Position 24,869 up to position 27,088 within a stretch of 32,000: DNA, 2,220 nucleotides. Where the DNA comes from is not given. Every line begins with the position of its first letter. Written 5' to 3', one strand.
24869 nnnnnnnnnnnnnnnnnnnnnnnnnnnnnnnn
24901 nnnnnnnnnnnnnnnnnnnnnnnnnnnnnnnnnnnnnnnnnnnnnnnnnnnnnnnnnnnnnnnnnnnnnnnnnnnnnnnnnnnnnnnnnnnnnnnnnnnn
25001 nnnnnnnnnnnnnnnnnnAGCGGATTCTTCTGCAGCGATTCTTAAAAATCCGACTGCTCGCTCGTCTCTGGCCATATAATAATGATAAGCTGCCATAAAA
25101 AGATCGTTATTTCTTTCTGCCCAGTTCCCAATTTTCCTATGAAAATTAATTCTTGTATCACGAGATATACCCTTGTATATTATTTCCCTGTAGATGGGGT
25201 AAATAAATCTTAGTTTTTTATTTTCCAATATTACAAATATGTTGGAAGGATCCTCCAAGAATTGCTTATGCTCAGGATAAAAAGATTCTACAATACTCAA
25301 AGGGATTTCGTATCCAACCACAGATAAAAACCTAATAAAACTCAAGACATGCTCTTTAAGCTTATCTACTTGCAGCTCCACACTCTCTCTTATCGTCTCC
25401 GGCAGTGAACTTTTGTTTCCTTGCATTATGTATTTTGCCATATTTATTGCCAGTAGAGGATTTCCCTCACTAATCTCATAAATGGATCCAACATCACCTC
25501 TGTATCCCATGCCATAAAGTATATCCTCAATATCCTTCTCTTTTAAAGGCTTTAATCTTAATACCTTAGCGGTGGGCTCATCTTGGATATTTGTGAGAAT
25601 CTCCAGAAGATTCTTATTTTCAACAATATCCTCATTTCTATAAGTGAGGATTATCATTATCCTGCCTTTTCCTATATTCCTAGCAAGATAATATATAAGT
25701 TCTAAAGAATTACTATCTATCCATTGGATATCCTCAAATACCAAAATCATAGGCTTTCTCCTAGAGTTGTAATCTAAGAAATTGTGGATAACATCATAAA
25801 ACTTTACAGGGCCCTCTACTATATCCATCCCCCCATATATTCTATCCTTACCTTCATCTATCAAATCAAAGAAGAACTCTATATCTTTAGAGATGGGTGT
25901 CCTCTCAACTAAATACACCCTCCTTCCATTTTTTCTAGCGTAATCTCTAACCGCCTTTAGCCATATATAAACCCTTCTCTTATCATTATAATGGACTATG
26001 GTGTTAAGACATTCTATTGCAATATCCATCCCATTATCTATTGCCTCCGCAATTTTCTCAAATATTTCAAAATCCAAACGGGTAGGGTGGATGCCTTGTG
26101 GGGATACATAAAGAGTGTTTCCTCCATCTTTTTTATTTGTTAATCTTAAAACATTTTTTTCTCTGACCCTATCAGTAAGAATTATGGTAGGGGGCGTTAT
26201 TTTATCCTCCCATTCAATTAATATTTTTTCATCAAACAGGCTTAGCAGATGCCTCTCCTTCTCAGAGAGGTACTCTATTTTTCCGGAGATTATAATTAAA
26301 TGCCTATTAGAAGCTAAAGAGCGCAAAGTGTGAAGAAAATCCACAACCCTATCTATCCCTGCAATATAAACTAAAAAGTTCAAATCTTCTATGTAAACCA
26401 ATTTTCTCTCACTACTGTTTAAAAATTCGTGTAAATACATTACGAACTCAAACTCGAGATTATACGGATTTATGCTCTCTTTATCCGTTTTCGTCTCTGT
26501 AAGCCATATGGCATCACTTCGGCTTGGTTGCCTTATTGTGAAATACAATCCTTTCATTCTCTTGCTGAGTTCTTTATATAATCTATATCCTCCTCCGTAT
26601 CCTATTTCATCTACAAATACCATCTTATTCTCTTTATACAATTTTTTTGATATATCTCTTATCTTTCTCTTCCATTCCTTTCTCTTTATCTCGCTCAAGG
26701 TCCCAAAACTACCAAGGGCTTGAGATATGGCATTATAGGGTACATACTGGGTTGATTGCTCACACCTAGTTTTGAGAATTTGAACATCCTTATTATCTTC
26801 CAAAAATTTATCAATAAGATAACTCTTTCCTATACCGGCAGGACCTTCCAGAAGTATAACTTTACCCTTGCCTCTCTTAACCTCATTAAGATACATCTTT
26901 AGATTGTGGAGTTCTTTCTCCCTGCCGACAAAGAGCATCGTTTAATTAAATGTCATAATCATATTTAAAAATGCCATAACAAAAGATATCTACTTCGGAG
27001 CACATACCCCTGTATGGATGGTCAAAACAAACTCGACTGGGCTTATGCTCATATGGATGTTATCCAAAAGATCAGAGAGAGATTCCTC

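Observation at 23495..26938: STAND-type NTPase whose P-loop domain is split by about 270 aa made of two DUF835-like modules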

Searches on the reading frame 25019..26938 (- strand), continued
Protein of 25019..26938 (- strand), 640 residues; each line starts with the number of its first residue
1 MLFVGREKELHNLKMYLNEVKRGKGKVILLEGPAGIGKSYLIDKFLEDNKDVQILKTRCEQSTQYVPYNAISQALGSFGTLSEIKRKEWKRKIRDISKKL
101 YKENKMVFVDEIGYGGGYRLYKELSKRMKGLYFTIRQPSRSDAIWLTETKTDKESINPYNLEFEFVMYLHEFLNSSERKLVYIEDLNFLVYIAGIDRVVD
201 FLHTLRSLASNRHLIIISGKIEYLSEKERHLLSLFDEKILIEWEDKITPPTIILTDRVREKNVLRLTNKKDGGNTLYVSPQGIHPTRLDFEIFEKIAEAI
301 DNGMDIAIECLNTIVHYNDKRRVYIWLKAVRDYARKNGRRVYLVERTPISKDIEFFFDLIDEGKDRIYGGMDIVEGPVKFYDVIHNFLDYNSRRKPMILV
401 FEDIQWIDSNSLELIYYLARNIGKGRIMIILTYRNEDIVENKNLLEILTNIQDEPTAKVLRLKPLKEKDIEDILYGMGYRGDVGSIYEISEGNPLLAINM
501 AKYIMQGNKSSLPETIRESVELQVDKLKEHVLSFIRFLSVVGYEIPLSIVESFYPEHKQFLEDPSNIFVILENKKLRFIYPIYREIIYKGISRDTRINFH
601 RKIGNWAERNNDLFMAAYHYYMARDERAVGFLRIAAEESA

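Call 80: search_solved_structures(query=A3, max_evalue=0.001, show_alignments=3)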
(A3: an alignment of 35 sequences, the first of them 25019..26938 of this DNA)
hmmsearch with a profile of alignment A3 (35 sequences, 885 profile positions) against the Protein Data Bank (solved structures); distinct sequences matched with E-value up to 0.001: 250 (the best 60 are shown).
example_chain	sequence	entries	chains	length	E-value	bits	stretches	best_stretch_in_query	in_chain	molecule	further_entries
9qhb_A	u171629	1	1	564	2.2e-87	297.5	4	519-743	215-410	Engineered tetratricopeptide repeat protein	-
3sf4_A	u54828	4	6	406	1.5e-42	149.2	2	530-744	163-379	G-protein-signaling modulator 2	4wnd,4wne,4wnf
4wng_A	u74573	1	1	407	1.5e-42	149.2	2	530-744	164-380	G-protein-signaling modulator 2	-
5a6c_A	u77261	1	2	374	8.3e-42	146.7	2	530-715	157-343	G-PROTEIN-SIGNALING MODULATOR 2, AFADIN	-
6hc2_A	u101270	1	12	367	1e-41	146.4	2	530-719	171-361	G-protein-signaling modulator 2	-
3ro2_A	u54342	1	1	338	1.8e-41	145.6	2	530-707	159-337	G-protein-signaling modulator 2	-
4g2v_A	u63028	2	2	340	2.6e-41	145.1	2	530-707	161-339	G-protein-signaling modulator 2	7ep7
5a7d_B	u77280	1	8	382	1.6e-40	142.5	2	530-729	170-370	PINS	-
8bu0_A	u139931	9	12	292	5.1e-40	140.8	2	592-746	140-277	Consensus tetratricopeptide repeat protein | Crystal structure of an 8-repeat consensus TPR superhelix with Zinc. | Monomer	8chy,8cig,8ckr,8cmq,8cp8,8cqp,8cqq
9qhc_A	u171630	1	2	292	2e-39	138.8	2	552-749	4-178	Engineered tetratricopeptide repeat protein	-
4a1s_A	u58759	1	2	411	1.6e-36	129.2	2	530-704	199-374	PARTNER OF INSCUTEABLE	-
4jhr_A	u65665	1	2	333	6.1e-32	114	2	530-708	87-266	G-protein-signaling modulator 2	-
6mfv_A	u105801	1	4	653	5.1e-29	104.4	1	526-804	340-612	tetratricopeptide repeat sensor PH0952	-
7t7t_A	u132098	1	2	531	1.7e-25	92.7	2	487-745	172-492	Protein TONSOKU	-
7yea_A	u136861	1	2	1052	2.1e-25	92.4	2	518-738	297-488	UDP-N-acetylglucosamine--peptide N-acetylglucosaminyltransferase 110 kDa subunit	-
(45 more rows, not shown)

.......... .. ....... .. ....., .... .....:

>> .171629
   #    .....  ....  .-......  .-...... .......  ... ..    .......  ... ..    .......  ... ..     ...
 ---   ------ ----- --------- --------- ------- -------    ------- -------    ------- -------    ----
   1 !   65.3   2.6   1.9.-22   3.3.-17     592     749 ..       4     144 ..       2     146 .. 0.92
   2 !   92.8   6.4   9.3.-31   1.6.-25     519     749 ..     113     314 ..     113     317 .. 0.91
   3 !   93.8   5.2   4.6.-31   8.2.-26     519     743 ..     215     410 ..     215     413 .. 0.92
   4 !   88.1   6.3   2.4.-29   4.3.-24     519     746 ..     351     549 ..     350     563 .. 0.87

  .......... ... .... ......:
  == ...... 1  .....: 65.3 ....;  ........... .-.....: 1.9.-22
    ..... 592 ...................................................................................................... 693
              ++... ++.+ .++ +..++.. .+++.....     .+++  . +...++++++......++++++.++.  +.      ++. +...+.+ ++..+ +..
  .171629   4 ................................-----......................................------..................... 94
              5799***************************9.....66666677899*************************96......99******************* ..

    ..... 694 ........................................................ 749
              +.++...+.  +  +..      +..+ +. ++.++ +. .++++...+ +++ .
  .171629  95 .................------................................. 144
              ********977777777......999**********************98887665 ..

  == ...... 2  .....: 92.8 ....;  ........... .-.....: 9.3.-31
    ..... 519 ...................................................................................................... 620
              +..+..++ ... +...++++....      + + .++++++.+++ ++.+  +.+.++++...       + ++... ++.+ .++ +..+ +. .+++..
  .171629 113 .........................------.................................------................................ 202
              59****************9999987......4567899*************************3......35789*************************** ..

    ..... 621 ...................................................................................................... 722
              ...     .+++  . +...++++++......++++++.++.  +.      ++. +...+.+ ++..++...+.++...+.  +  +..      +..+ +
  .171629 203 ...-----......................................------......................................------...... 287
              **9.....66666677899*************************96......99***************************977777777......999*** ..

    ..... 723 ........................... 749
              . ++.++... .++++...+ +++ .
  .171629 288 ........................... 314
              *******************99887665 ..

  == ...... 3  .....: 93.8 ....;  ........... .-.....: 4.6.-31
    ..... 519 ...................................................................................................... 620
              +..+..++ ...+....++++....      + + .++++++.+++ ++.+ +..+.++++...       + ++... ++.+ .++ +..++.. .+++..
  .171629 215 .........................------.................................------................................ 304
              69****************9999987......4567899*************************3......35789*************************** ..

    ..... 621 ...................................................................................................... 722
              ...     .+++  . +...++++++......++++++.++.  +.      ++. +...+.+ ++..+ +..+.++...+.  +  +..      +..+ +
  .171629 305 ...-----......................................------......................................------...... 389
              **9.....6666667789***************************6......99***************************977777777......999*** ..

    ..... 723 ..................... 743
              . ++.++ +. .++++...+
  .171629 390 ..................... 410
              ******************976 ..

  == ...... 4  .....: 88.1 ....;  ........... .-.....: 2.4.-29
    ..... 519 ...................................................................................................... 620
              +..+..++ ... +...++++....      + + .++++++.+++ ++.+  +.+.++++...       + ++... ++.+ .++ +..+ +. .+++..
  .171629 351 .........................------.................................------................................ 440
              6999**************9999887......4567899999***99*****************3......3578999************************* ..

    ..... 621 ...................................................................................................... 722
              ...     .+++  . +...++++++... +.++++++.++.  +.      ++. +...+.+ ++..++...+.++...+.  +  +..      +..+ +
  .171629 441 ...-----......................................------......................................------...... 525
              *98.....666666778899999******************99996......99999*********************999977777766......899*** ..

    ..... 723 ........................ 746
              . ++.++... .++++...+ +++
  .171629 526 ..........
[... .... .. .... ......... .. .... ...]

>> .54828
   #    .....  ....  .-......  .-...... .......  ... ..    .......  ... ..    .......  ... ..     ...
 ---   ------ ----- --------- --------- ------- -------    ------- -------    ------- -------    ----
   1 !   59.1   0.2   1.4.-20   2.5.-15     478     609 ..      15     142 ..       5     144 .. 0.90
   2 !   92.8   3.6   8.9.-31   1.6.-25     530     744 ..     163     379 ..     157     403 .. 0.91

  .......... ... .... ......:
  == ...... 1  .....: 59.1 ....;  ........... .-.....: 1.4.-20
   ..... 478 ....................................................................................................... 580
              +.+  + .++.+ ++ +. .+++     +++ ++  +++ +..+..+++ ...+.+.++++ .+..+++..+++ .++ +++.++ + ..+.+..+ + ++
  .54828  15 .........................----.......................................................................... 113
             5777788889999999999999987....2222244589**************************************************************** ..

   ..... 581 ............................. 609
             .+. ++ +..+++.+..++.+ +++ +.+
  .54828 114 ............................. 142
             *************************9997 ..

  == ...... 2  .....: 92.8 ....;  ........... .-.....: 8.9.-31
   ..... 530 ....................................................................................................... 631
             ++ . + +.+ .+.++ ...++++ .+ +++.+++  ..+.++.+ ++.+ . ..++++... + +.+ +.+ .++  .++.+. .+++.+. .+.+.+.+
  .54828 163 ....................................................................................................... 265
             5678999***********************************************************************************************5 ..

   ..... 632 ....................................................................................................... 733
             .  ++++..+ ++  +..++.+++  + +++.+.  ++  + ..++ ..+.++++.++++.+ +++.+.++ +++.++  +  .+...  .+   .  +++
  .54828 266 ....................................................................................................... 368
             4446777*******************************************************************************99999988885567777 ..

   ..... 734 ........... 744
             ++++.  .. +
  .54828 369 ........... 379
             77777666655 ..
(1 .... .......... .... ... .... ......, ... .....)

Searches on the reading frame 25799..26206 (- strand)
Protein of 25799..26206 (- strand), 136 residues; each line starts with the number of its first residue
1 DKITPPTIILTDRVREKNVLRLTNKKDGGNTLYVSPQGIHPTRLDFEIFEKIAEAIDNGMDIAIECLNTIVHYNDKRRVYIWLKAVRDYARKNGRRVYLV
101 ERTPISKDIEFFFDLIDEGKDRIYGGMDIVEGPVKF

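Call 6: search_protein_families(library=pfam, proteins=[window:25799-26206:-], max_evalue=1)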
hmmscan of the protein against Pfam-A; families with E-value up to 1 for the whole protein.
seq(136 aa): 2 families
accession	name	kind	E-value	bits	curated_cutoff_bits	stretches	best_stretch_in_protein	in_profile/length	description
PF05763.18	DUF835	-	5e-06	26.8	33.1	1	16-95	41-113/136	Protein of unknown function (DUF835)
PF09665.15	RE_Alw26IDE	-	0.037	13.7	23.1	1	73-122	405-455/507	Type II restriction endonuclease (RE_Alw26IDE)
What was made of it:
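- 25853..26191 (-): iKaiC/DUF835 module 2 (aa 250-362). It is a shortened copy lacking the first helix, with conserved R-L-D-F-E and Y-I-W-L-K motifs. DUF835 26.8 bits, E 5e-6, below the Pfam cutoff when scanned alone (call 6).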
